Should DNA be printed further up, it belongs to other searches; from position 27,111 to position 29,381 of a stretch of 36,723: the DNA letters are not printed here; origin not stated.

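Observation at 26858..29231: Uncharacterised module: 656-aa double nucleotidyltransferase-fold protein plus two Zn-finger microproteins, ended by a T10 terminator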

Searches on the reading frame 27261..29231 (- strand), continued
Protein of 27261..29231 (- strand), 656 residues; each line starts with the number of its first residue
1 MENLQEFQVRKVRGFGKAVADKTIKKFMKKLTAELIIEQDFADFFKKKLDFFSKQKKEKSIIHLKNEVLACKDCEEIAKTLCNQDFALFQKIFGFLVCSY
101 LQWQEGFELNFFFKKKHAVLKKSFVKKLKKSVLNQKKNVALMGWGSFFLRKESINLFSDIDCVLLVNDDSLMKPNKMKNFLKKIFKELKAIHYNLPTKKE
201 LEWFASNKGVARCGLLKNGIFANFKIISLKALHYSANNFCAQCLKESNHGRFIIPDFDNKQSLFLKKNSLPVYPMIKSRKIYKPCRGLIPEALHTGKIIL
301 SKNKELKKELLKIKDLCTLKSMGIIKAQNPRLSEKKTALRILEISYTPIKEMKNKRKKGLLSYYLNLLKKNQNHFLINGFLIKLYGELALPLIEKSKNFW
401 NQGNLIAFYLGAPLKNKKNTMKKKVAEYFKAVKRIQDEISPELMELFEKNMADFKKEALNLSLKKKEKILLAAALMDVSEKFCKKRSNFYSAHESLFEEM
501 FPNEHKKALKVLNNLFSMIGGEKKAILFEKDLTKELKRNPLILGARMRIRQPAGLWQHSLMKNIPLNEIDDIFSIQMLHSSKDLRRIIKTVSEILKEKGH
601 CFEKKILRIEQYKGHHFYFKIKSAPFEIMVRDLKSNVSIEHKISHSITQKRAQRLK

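Call 32: find_encoding_contigs(protein=P0005, flank=6000, max_places=3)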
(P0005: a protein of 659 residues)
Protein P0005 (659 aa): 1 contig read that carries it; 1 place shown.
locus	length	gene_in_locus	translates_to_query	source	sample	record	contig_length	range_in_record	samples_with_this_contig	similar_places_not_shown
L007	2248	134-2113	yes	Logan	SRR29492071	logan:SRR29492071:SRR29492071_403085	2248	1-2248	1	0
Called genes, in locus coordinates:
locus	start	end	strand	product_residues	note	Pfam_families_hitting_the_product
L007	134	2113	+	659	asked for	-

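Call 34: find_encoding_contigs(protein=P0006, flank=6000, max_places=3)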
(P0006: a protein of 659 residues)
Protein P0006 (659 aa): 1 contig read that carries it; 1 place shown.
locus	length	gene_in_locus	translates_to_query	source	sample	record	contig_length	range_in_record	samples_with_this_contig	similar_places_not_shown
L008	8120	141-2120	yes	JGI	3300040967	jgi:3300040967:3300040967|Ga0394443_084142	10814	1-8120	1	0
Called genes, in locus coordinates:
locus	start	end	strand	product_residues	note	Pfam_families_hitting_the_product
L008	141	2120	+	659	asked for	-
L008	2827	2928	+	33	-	-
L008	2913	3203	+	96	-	-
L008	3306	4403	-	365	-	PF26514:DUF8173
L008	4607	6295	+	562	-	PF09972:DUF2207, PF20990:DUF2207_C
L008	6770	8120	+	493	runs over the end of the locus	PF11074:DUF2779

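Call 35: find_encoding_contigs(protein=P0008, flank=6000, max_places=3)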
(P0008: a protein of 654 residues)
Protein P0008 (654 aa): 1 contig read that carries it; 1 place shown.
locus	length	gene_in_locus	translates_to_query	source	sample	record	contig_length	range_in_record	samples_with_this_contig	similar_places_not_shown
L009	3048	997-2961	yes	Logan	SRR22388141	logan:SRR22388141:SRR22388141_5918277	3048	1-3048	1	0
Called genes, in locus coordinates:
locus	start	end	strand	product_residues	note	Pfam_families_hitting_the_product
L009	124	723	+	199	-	PF01928:CYTH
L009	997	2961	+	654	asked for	-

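Call 37: predict_structure(alignment_id=A2)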
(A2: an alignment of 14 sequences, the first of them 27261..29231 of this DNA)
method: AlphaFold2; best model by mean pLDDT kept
length: 656 residues; sequences in the alignment: 14
mean_pLDDT: 92.4   pTM: 0.87
mean pLDDT of the five models: 92.4, 90.6, 89.8, 88.9, 88.6
residues with pLDDT >= 90: 527; 70-90: 126; 50-70: 3; < 50: 0
segments of 3 or more residues with pLDDT < 50: none
pLDDT, mean of each block of 10 residues (from residue 1): 89 87 94 95 94 89 96 96 94 93 89 80 94 93 90 82 96 96 96 96 96 94 96 89 88 89 91 90 92 94 95 95 94 95 91 94 95 92 95 84 96 87 93 95 92 92 93 97 92 96 97 90 87 91 92 96 92 91 93 91 92 93 91 92 95 94
secondary structure, 60 per line:
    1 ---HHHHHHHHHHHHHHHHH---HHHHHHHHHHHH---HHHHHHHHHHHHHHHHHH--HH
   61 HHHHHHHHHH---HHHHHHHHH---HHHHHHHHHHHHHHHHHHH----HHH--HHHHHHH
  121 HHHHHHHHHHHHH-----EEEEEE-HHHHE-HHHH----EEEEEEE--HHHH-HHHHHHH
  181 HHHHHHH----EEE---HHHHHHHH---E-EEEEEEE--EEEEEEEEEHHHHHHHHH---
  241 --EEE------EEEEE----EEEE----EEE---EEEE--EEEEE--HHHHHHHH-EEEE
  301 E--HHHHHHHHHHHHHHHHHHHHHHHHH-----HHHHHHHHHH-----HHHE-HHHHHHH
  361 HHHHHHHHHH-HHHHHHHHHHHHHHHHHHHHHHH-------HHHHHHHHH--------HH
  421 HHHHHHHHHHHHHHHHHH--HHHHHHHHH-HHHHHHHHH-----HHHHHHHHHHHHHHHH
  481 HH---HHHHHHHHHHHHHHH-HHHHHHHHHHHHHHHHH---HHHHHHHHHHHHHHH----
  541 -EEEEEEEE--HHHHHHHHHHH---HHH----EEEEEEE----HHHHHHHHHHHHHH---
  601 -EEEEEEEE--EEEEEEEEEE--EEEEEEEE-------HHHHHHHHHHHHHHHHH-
elements in order: H4-20 H24-35 H39-56 H59-70 H74-82 H86-104 H114-133 E139-144 H146-149 H152-155 E160-166 H169-172 H174-187 E192-194 H198-205 E211-217 E220-228 H229-237 E243-245 E252-256 E261-264 E269-271 E275-278 E281-285 H288-295 E297-301 H304-328 H334-343 H354-370 H372-394 H402-410 H419-438 H441-449 H451-459 H465-482 H486-500 H502-518 H522-536 E542-549 H552-562 E573-579 H584-597 E602-609 E612-621 E624-631 H639-655

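Call 39: fold_search(model_id=the predicted structure, library=pdb)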
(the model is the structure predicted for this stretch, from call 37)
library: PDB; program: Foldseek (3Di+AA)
matches with E <= 10: 315; with E <= 0.001: 0
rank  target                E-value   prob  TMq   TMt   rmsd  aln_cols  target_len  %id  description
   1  8acu_A                1.0e-03  1.00  0.17  0.29  15.8       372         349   13  Structure of Bacillus subtilis Rel in complex with DarB (released 2023-07-19)
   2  6yxa                  2.0e-03  1.00  0.24  0.28  14.1       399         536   10  Structure of the bifunctional Rel enzyme from B. subtilis (released 2020-09-23)
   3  5iqr_8                2.8e-03  1.00  0.21  0.22  15.8       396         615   13  Structure of RelA bound to the 70S ribosome (released 2016-05-04)
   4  6s2u                  3.4e-03  1.00  0.21  0.36  15.3       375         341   12  Structure of the catalytic domain of T. thermophilus Rel in complex with AMP and ppGpp (released 2020-07-08)
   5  6s2t                  4.8e-03  0.99  0.19  0.32  15.2       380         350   10  Structure of the N-terminal catalytic region of T. thermophilus Rel bound to ppGpp (released 2020-07-08)
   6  7ohg                  5.5e-03  0.92  0.15  0.23  16.3       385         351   11  Structure of Thermus thermophilus Rel bound to the non-hydrolasable alarmone analogue (released 2022-06-01)
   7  7oiw_A                6.2e-03  1.00  0.20  0.36  12.2       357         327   11  Structure of S. aureus Rel catalytic domains in complex with pppGpp (released 2022-06-01)
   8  24io_A                6.2e-03  1.00  0.18  0.33  17.6       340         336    8  Crystal structure of the RelSeq N-terminal domain from Streptococcus equisimilis in complex with pppGpp (released 2026-03-18)
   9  5xnx_A                7.5e-03  1.00  0.21  0.39  14.9       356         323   10  Crystallographic structure of the enzymatically active N-terminal domain of the Rel protein from Mycobacterium tubercu (released 2017-07-19)
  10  5kpv_33               8.9e-03  1.00  0.19  0.18  13.1       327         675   12  Structure of RelA bound to ribosome in presence of A/R tRNA (Structure II) (released 2016-09-28)
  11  7qps_B                1.5e-02  0.99  0.22  0.38  11.8       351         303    9  Structure of Mn-free SpoT (released 2023-01-18)
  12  8opt_A                1.8e-02  0.23  0.12  0.10  25.6       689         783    9  Human terminal uridylyltransferase 7 (TUT7/ZCCHC6) bound with pre-let7g miRNA and Lin28A - complex 2 (released 2024-07-24)
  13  8acu_B                2.2e-02  0.99  0.24  0.43  11.6       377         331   11  Structure of Bacillus subtilis Rel in complex with DarB (released 2023-07-19)
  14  7qpr_D                2.3e-02  0.96  0.21  0.20  14.6       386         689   10  Structure of full length SpoT (released 2023-01-18)
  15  24io_B                2.4e-02  0.99  0.21  0.37  15.3       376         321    9  Crystal structure of the RelSeq N-terminal domain from Streptococcus equisimilis in complex with pppGpp (released 2026-03-18)
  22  3wfo_B                5.5e-02  0.25  0.12  0.17  21.3       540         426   11  tRNA processing enzyme (apo form 1) (released 2014-01-01)
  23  3wfo_C                6.2e-02  0.23  0.12  0.17  21.4       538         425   10  tRNA processing enzyme (apo form 1) (released 2014-01-01)
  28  8pu4_A                1.2e-01  0.84  0.11  0.31   9.6       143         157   17  FaRel2 bound to the ATP analogue, APCPP (released 2024-07-24)
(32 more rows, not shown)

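Call 47: find_related_loci(query=A1, collection=genome_contigs, flank=6000)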
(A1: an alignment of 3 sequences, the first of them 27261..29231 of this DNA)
Query A1 (656 aa) in genome_contigs; peptide patterns used: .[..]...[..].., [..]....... (x = any residue, [..] = any of these).
600 stretches matched a pattern, but none encodes a relative of the query by tblastn (E <= 1e-3).

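Call 57: fold_search(model_id=the predicted structure, library=viral)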
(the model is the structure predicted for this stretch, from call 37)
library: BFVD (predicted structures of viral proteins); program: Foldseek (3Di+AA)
matches with E <= 10: 450; with E <= 0.001: 0
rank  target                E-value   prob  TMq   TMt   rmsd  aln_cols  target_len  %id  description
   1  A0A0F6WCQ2            5.0e-03  1.00  0.17  0.40  14.4       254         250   13  RelA/SpoT family protein [Sinorhizobium phage phiN3]
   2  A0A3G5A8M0            6.3e-03  0.99  0.18  0.16  27.3       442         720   11  Glycosyltransferase [Hyperionvirus sp.]
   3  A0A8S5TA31            9.7e-03  1.00  0.17  0.49   6.6       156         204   15  Tas1 [Siphoviridae sp. ctprd3]
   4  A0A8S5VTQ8            1.8e-02  1.00  0.16  0.43   3.0       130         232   14  (no name in the UniProt tables at hand)
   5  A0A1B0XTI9            1.8e-02  0.72  0.18  0.16  27.0       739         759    9  (no name in the UniProt tables at hand)
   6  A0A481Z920            3.5e-02  0.82  0.13  0.16  12.3       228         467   17  tRNA nucleotidyltransferase/poly(A) polymerase [Pithovirus LCPAC401]
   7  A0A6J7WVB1            5.7e-02  0.99  0.11  0.35   9.3       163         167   12  Uncharacterized protein [uncultured Caudovirales phage]
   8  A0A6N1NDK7            6.0e-02  0.99  0.17  0.40  10.3       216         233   19  Putative ORFan [Tupanvirus deep ocean]
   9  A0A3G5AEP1            6.0e-02  0.92  0.12  0.22   8.7       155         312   17  Putative ORFan [Satyrvirus sp.]
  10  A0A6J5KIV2            6.0e-02  0.72  0.16  0.10  19.6       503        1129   10  DdrB-like domain-containing protein [uncultured Caudovirales phage]
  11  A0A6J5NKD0            7.1e-02  1.00  0.17  0.10   7.2       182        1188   11  Uncharacterized protein [uncultured Caudovirales phage]
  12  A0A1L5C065            7.5e-02  0.82  0.14  0.35  16.4       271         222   11  Poly A polymerase head domain-containing protein [Aquamicrobium phage P14]
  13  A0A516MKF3            8.9e-02  0.47  0.15  0.17  17.6       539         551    9  (no name in the UniProt tables at hand)
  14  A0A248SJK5            1.1e-01  0.28  0.13  0.22  17.3       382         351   10  (no name in the UniProt tables at hand)
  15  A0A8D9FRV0            1.2e-01  0.96  0.11  0.35  11.1       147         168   12  UVR domain-containing protein [uncultured marine phage]
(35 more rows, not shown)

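Call 58: search_protein_families(library=padloc, proteins=[window:27261-29231:-, P0012, P0019, P0009], max_evalue=1)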
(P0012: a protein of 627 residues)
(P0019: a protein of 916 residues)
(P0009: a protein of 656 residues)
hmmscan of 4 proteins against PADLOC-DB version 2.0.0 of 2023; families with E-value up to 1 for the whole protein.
window:27261-29231:- (656 aa): 0 families

P0012 (627 aa): 0 families

P0019 (916 aa): 0 families

P0009 (656 aa): 0 families

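Call 75: find_encoding_contigs(protein=P0012, flank=8000, max_places=3)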
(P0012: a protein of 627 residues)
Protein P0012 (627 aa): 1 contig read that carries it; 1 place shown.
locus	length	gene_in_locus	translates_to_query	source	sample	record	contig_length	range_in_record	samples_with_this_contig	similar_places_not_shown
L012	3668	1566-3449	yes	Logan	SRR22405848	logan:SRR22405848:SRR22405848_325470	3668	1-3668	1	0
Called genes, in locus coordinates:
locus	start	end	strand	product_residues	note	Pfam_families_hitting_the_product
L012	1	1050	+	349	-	?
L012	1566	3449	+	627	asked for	-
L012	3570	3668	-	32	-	?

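Call 76: find_encoding_contigs(protein=P0019, flank=8000, max_places=3)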
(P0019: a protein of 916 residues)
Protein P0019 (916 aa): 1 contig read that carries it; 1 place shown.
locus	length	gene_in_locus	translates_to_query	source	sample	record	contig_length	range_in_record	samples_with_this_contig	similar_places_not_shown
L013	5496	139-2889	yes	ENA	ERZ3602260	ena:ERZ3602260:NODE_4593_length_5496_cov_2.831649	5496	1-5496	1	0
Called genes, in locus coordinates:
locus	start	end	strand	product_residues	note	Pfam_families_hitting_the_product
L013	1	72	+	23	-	?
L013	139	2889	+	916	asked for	-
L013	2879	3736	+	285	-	PF00383:dCMP_cyt_deam_1 (weak)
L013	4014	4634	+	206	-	PF03575:Peptidase_S51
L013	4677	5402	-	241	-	PF00702:Hydrolase, PF13419:HAD_2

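Call 77: find_encoding_contigs(protein=P0009, flank=8000, max_places=3)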
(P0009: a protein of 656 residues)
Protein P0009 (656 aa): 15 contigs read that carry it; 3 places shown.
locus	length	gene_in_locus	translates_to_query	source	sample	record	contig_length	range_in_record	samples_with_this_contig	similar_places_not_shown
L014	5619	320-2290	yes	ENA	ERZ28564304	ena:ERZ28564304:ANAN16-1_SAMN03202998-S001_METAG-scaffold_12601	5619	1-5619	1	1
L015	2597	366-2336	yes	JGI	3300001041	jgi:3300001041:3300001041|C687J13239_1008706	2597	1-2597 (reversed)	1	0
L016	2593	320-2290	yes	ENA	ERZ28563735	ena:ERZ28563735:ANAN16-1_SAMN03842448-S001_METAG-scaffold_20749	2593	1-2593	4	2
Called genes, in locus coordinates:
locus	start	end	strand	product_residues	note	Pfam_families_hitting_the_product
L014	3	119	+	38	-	?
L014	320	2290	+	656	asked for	-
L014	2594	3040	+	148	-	-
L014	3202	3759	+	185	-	PF01814:Hemerythrin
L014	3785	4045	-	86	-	-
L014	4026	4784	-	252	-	PF23441:SDR (weak), PF00106:adh_short, PF08659:KR, PF13561:adh_short_C2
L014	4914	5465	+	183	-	PF13485:Peptidase_MA_2 (faint)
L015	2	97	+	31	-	?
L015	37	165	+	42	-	-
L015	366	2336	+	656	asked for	-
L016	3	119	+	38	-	?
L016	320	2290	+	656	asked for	-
